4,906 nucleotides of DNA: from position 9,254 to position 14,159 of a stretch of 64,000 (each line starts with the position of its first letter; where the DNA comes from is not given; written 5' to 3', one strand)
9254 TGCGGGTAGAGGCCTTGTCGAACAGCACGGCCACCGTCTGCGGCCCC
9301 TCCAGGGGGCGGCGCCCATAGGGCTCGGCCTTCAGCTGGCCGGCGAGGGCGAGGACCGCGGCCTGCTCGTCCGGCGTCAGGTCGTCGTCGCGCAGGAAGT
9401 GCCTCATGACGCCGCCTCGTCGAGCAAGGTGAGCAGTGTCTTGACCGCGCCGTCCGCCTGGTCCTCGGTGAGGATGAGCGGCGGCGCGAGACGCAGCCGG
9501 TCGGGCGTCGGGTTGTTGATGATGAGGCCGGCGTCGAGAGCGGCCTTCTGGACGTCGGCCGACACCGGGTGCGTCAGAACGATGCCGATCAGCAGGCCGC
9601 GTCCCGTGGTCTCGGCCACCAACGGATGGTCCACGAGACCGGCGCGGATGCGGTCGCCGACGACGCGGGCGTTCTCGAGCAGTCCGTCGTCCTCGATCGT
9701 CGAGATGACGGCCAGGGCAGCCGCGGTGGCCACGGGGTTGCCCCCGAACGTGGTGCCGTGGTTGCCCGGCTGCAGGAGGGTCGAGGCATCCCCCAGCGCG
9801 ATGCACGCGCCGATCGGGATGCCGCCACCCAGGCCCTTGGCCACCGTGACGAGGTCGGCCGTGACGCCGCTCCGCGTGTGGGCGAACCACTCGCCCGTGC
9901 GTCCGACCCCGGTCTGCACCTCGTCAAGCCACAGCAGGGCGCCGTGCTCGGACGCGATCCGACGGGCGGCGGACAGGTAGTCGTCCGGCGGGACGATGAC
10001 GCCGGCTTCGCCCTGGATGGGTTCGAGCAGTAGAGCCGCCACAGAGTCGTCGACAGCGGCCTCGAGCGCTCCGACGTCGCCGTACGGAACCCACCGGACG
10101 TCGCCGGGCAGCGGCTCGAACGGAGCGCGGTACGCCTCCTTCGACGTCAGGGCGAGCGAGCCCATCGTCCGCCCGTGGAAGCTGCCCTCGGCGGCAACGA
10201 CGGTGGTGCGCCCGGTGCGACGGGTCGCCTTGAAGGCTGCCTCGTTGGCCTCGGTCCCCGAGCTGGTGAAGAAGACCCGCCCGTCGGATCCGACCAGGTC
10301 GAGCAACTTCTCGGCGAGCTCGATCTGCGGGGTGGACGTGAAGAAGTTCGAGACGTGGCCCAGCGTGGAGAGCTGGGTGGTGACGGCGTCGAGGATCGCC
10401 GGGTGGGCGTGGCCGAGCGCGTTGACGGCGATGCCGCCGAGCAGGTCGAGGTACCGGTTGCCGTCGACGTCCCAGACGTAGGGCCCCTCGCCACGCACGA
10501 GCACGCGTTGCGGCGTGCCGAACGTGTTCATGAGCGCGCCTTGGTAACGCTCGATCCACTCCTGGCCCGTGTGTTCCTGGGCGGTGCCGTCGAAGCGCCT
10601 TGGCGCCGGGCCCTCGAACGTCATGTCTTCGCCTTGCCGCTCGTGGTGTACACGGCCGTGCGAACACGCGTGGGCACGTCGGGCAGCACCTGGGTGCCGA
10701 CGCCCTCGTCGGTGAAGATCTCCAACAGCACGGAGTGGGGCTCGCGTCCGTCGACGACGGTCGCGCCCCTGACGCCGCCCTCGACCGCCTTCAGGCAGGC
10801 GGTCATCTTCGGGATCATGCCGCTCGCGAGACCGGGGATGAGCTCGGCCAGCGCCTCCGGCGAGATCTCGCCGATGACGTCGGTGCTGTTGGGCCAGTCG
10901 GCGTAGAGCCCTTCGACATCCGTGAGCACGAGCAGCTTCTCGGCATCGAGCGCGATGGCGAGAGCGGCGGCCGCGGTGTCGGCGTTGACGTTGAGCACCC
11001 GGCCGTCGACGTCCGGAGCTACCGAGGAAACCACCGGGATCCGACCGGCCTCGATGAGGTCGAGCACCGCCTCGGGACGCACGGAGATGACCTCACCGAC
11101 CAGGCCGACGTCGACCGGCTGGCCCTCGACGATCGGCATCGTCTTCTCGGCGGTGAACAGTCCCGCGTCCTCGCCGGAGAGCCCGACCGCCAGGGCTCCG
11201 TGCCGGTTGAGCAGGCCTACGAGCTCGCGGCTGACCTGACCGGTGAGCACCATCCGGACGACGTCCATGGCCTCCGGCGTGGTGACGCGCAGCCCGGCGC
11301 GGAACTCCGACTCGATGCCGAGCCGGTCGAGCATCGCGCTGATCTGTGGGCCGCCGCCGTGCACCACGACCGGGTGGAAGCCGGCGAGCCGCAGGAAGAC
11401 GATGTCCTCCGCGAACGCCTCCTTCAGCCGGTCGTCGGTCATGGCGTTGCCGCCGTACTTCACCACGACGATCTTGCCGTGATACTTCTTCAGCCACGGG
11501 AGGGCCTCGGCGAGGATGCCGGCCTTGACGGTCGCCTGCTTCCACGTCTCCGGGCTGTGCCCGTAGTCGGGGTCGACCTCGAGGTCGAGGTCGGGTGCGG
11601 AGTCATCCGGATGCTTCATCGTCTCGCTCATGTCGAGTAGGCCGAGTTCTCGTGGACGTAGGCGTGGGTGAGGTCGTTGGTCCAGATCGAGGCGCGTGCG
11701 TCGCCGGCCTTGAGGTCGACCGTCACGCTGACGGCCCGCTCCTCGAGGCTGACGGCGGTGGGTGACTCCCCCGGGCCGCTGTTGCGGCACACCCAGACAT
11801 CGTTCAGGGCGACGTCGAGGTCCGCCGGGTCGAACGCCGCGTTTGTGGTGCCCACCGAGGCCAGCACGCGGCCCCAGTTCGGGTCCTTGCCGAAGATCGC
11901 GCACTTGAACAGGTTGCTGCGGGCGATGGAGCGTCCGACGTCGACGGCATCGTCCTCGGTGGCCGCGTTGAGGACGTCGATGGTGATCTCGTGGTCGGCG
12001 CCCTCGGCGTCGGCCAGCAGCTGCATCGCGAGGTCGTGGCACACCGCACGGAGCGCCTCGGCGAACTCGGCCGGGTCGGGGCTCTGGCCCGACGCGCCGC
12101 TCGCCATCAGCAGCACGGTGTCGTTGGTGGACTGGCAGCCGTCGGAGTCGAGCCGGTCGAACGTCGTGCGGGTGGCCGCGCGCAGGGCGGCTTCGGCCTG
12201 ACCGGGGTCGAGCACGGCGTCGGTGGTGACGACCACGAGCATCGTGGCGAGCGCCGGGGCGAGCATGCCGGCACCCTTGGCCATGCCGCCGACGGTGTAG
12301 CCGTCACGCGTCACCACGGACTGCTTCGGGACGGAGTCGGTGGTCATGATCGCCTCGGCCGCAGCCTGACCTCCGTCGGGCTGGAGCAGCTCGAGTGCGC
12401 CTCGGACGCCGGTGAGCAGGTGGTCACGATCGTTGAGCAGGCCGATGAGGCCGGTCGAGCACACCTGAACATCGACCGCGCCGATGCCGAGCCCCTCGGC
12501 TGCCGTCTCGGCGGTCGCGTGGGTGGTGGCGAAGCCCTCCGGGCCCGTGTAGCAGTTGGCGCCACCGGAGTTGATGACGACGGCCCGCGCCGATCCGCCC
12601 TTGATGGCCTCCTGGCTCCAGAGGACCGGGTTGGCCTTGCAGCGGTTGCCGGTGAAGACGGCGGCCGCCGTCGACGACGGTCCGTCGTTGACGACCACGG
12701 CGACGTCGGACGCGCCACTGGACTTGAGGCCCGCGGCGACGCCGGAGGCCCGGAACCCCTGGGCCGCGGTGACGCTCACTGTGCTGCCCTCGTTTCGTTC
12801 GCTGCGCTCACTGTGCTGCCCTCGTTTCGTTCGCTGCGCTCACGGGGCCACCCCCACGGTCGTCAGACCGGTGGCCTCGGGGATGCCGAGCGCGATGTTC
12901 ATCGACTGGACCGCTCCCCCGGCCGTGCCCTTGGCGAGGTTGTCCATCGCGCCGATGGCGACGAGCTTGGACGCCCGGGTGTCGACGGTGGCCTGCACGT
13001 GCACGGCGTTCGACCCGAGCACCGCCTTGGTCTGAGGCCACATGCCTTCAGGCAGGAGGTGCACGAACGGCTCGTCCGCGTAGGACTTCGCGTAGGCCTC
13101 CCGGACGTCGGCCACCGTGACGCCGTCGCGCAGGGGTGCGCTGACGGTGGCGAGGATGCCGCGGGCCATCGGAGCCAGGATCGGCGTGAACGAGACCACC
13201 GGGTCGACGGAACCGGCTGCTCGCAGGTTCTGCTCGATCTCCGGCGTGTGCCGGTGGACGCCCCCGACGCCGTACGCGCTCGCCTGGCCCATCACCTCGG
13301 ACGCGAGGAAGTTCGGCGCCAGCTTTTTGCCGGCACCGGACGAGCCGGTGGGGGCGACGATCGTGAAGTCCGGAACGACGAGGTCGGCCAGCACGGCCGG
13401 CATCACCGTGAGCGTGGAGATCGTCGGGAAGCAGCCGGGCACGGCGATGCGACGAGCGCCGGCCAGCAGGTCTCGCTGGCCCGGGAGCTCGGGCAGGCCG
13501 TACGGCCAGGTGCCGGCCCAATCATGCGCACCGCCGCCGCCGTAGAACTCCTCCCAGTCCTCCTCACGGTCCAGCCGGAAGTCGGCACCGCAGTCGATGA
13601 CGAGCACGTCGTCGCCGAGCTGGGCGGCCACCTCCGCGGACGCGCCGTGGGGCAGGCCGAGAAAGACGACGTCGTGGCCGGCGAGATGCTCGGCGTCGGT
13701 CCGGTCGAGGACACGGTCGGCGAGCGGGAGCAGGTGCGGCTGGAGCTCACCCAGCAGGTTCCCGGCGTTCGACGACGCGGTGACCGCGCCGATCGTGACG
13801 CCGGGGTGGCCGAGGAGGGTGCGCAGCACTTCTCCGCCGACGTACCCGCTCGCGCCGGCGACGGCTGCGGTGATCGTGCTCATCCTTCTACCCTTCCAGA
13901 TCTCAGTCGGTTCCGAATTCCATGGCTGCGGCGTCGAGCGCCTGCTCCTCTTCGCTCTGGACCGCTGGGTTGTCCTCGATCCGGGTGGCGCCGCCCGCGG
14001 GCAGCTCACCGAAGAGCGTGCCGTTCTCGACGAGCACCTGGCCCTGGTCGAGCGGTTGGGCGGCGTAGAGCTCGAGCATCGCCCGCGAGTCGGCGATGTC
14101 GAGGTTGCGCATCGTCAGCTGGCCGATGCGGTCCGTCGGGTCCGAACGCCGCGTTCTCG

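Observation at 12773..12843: Tandem 32-bp repeat between argC and argJ forms a chain of translationally coupled mini-ORFs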

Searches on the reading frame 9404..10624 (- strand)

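Call 6: search_protein_families(library=ncbifam, proteins=[window:9404-10624:-])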
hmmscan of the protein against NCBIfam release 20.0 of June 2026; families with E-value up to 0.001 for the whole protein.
window:9404-10624:- (406 aa): 69 families (the best 25 are shown)
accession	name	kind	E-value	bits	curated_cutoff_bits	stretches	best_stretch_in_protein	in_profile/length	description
NF002874.0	PRK03244.1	equivalog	3.6e-182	605.6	457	1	16-405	3-396/399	acetylornithine transaminase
TIGR00707.1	argD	subfamily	2.9e-133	444.4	410.05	1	31-399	2-378/381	acetylornithine/succinylornithine family transaminase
NF002325.0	PRK01278.1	subfamily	2.1e-108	362.5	372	1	30-403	5-388/395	acetylornithine transaminase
NF004426.0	PRK05769.1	equivalog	5.7e-105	351.6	552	2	193-403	220-439/441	acetyl ornithine aminotransferase family protein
NF003468.0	PRK05093.1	subfamily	1.3e-101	340.2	522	1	27-397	12-395/405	acetylornithine/succinyldiaminopimelate transaminase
TIGR03246.1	arg_catab_astC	subfamily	3.6e-100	335.7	609.95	1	27-393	6-385/397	acetylornithine/succinylornithine family transaminase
NF002797.0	PRK02936.1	equivalog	7.8e-100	334.3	496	1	31-403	4-379/385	acetylornithine transaminase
NF005993.0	PRK08117.1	subfamily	1e-94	317.6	574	2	192-401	205-427/433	aspartate aminotransferase family protein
NF009047.0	PRK12381.1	subfamily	1.5e-93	313.8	630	1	27-397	10-393/406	bifunctional succinylornithine transaminase/acetylornithine transaminase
NF042418.1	LysJ_Th_th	equivalog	4.9e-91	305.5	700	1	39-393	19-377/386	[LysW]-aminoadipate semialdehyde transaminase LysJ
NF003397.0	PRK04612.1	equivalog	2.3e-89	300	735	1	37-396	21-397/408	acetylornithine transaminase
NF002985.0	PRK03715.1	equivalog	5e-82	275.7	568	1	30-403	10-393/395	acetylornithine transaminase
TIGR01885.1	Orn_aminotrans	equivalog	5.1e-82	275.7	378.4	1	40-398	21-398/402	ornithine--oxo-acid transaminase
NF053554.1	prodigi_MAP_PigE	equivalog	6e-82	276.3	850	1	38-360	400-737/837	prodigiosin MAP biosynthesis aminotransferase PigE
NF003145.0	PRK04073.1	equivalog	4.5e-80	269.1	656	1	41-398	25-392/396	ornithine--oxo-acid transaminase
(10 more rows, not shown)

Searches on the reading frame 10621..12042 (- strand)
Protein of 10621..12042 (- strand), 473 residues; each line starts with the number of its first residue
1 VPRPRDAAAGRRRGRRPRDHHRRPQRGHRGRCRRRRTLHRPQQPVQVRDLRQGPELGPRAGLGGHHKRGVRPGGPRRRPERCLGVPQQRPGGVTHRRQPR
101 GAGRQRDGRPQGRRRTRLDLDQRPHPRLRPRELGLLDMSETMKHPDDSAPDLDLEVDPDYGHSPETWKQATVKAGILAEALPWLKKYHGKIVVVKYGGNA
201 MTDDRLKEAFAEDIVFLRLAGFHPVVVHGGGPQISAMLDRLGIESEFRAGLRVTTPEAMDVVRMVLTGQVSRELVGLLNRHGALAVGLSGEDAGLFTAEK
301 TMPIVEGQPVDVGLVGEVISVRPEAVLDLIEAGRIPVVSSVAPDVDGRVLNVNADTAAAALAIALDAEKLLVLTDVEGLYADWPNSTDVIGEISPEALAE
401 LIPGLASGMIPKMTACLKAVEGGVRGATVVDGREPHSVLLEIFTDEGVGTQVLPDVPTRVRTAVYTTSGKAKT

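Call 6: search_protein_families(library=ncbifam, proteins=[window:10621-12042:-])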
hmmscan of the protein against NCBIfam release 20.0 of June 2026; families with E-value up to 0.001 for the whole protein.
window:10621-12042:- (473 aa): 27 families (the best 25 are shown)
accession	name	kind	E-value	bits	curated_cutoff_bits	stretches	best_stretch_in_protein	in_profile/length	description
TIGR00761.1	argB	equivalog_domain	1.3e-73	247.4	151.3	1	192-428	2-230/231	acetylglutamate kinase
NF003387.0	PRK04531.1-2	equivalog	4.6e-39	134.1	426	1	189-452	36-286/441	acetylglutamate kinase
NF003641.0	PRK05279.1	equivalog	1.2e-36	126.5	344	1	177-464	13-301/441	amino-acid N-acetyltransferase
NF010659.0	PRK14058.1-1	equivalog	7.7e-35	120.3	223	1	192-440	2-257/267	[LysW]-aminoadipate kinase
TIGR01890.1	N-Ac-Glu-synth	equivalog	1.7e-34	119.6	202.85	1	177-464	5-289/429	amino-acid N-acetyltransferase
NF010662.0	PRK14058.1-4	equivalog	1.7e-33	115.9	194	1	192-438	2-250/264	[LysW]-aminoadipate/[LysW]-glutamate kinase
NF003386.0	PRK04531.1-1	equivalog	5.9e-28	98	417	1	190-452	42-291/442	acetylglutamate kinase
NF010661.0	PRK14058.1-3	equivalog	6e-28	97.7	251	1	191-454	2-272/283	acetylglutamate/acetylaminoadipate kinase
NF010660.0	PRK14058.1-2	equivalog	1.4e-16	61.1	241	1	193-434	3-243/249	[LysW]-aminoadipate/[LysW]-glutamate kinase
NF009008.0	PRK12354.1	subfamily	8e-12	44.9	361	1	332-429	183-280/308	carbamate kinase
TIGR00656.1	asp_kin_monofn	equivalog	1.5e-10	40.6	402.25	1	190-387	2-193/407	aspartate kinase, monofunctional class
TIGR00746.1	arcC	equivalog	6.9e-10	38.5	358.25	1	333-431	190-291/309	carbamate kinase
NF006068.0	PRK08210.1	equivalog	8.5e-09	35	474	1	190-382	2-186/405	aspartate kinase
NF005153.0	PRK06635.1-1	equivalog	1.7e-07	30.6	585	1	191-386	3-186/421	aspartate kinase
NF006926.0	PRK09411.1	equivalog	1.9e-07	30.6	416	1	333-421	185-269/297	carbamate kinase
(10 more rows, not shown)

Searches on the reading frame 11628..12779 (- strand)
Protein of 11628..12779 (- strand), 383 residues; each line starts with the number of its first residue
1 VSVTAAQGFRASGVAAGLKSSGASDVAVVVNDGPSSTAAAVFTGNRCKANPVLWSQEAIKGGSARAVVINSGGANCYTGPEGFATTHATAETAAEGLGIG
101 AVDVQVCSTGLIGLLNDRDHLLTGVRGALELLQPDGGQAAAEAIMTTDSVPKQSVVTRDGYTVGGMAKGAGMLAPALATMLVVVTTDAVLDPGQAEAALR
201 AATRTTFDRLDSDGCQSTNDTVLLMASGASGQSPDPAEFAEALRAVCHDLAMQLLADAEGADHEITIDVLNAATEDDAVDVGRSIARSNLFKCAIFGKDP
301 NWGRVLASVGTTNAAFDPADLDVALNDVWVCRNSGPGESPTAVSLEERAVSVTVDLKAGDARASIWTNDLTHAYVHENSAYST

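Call 6: search_protein_families(library=ncbifam, proteins=[window:11628-12779:-])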
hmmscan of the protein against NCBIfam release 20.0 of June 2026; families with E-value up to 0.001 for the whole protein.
window:11628-12779:- (383 aa): 2 families
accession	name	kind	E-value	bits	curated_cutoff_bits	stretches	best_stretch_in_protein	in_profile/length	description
NF003802.0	PRK05388.1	equivalog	1.3e-131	438.8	351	1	2-383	6-400/400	bifunctional glutamate N-acetyltransferase/amino-acid acetyltransferase ArgJ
TIGR00120.1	ArgJ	equivalog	6.3e-99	331.5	298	1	2-383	4-405/405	bifunctional ornithine acetyltransferase/N-acetylglutamate synthase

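Call 9: find_related_loci(query=window:11628-12779:-, collection=genome_contigs, flank=3000)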
Query window:11628-12779:- (383 aa) in genome_contigs; peptide patterns used: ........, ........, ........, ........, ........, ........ (x = any residue, [..] = any of these).
600 stretches matched a pattern (row limit reached: there are more); 598 encode a relative of the query (tblastn E <= 1e-3); the best 80 are kept; 80 distinct loci.
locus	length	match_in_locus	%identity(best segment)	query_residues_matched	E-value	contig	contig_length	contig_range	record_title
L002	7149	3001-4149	88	1-383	0e+0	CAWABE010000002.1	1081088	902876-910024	MAG: uncultured Actinomycetota bacterium isolate MFD01275.bin.1.162 genome assembly, contig: contig_2377, whole genome s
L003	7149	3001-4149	87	1-383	0e+0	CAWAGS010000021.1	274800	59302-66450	MAG: uncultured Actinomycetota bacterium isolate MFD02581.bin.2.210 genome assembly, contig: contig_49269, whole genome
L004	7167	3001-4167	77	1-383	0e+0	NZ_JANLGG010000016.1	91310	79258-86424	Aeromicrobium sp. 50.2.37 NODE_16_length_91310_cov_95.614958, whole genome shotgun sequence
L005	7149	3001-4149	74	1-383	0e+0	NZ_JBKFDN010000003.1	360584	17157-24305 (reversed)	Aeromicrobium sp. MLTX1 NODE_3_length_360584_cov_161.844053, whole genome shotgun sequence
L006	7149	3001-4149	75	1-383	0e+0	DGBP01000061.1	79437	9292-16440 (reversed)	MAG TPA_asm: Nocardioidaceae bacterium UBA4001 UBA4001_contig_442, whole genome shotgun sequence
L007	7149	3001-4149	79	1-383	0e+0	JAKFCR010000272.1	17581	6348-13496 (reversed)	MAG: Aeromicrobium sp. isolate LC026 contig-124_2797, whole genome shotgun sequence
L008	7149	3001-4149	73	1-383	0e+0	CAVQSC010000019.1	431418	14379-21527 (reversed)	MAG: uncultured Actinomycetota bacterium isolate MFD09848.bin.2.104 genome assembly, contig: contig_3799, whole genome s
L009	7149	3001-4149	73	1-383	3e-180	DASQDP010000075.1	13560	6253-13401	MAG TPA_asm: Nocardioidaceae bacterium isolate SMAG_U11730 k141_565253, whole genome shotgun sequence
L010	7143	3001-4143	73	1-381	6e-180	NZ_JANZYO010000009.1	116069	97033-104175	Mumia quercus strain NEAU-365 Scaffold9, whole genome shotgun sequence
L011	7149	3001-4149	72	1-383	3e-179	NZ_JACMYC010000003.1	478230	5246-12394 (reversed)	Nocardioides deserti strain SC8A-24 Scaffold3_1, whole genome shotgun sequence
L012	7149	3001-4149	71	1-383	2e-179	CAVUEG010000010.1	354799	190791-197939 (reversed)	MAG: uncultured Actinomycetota bacterium isolate MFD02581.bin.2.43 genome assembly, contig: contig_72218, whole genome s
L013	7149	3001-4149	71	1-383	2e-178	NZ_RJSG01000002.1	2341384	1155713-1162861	Nocardioides marmorisolisilvae strain KIS18-7 scaffold3_148.5, whole genome shotgun sequence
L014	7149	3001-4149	73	1-383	5e-178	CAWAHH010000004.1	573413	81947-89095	MAG: uncultured Actinomycetota bacterium isolate MFD02581.bin.2.48 genome assembly, contig: contig_13597, whole genome s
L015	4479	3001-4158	71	1-383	0e+0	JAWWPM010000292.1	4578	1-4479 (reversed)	MAG: Nocardioidaceae bacterium isolate BP_370 scaffold_948718, whole genome shotgun sequence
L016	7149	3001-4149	72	1-383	3e-176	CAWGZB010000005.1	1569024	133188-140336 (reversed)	MAG: uncultured Actinomycetota bacterium isolate MFD01721.bin.1.127 genome assembly, contig: contig_6121, whole genome s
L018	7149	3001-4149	71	1-383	5e-174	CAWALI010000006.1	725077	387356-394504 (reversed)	MAG: uncultured Actinomycetota bacterium isolate MFD01721.bin.2.62 genome assembly, contig: contig_7239, whole genome sh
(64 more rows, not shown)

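Call 12: find_encoding_contigs(protein=window:11628-12779:-, flank=3000, max_places=10)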
Protein window:11628-12779:- (383 aa): no gene with exactly this product is on record in the collection.

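Call 36: search_protein_families(library=pfam, proteins=[L006:2582-3004:+, L018:2444-3004:+], max_evalue=0.01)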
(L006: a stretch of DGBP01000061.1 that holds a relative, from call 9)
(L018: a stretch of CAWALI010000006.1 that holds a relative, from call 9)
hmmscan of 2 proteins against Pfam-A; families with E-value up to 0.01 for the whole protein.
L006:2582-3004:+ (140 aa): 2 families
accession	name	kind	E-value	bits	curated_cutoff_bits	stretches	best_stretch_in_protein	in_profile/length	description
PF13840.12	ACT_7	-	1.2e-10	41.5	27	1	62-116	7-62/65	ACT domain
PF21631.3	A9CJY8-like_N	-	1.3e-10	41.1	27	1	13-53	4-44/45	A9CJY8-like, N-terminal domain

L018:2444-3004:+ (186 aa): 2 families
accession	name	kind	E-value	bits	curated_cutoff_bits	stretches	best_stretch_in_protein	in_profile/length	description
PF13840.12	ACT_7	-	2.1e-14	53.5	27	1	88-142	7-62/65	ACT domain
PF21631.3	A9CJY8-like_N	-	2.7e-10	40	27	1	37-79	2-44/45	A9CJY8-like, N-terminal domain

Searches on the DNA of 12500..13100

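Call 68: search_rna_families(source=window, start=12500, end=13100, threshold=evalue, max_evalue=1)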
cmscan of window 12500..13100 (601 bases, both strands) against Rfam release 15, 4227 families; matches with E-value up to 1: 0.
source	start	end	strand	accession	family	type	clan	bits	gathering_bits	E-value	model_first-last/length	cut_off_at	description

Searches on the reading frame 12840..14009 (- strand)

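Call 6: search_protein_families(library=ncbifam, proteins=[window:12840-14009:-])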
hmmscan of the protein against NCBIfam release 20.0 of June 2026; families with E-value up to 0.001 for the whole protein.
window:12840-14009:- (389 aa): 5 families
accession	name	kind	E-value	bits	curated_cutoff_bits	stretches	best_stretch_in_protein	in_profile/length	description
TIGR01850.1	argC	equivalog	5.6e-105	351.4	233.6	1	47-389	2-345/345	N-acetyl-gamma-glutamyl-phosphate reductase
TIGR01851.1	argC_other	equivalog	5.7e-30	104.7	229.85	1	160-376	81-310/310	N-acetyl-gamma-glutamyl-phosphate reductase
NF006416.0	PRK08664.1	subfamily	8e-08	31.8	232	1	44-139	2-105/350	aspartate-semialdehyde dehydrogenase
NF011456.0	PRK14874.1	equivalog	0.00011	21.4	223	0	44-148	3-104/346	aspartate-semialdehyde dehydrogenase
TIGR00978.1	asd_EA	equivalog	0.00012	21.2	301.2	0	47-147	2-111/342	aspartate-semialdehyde dehydrogenase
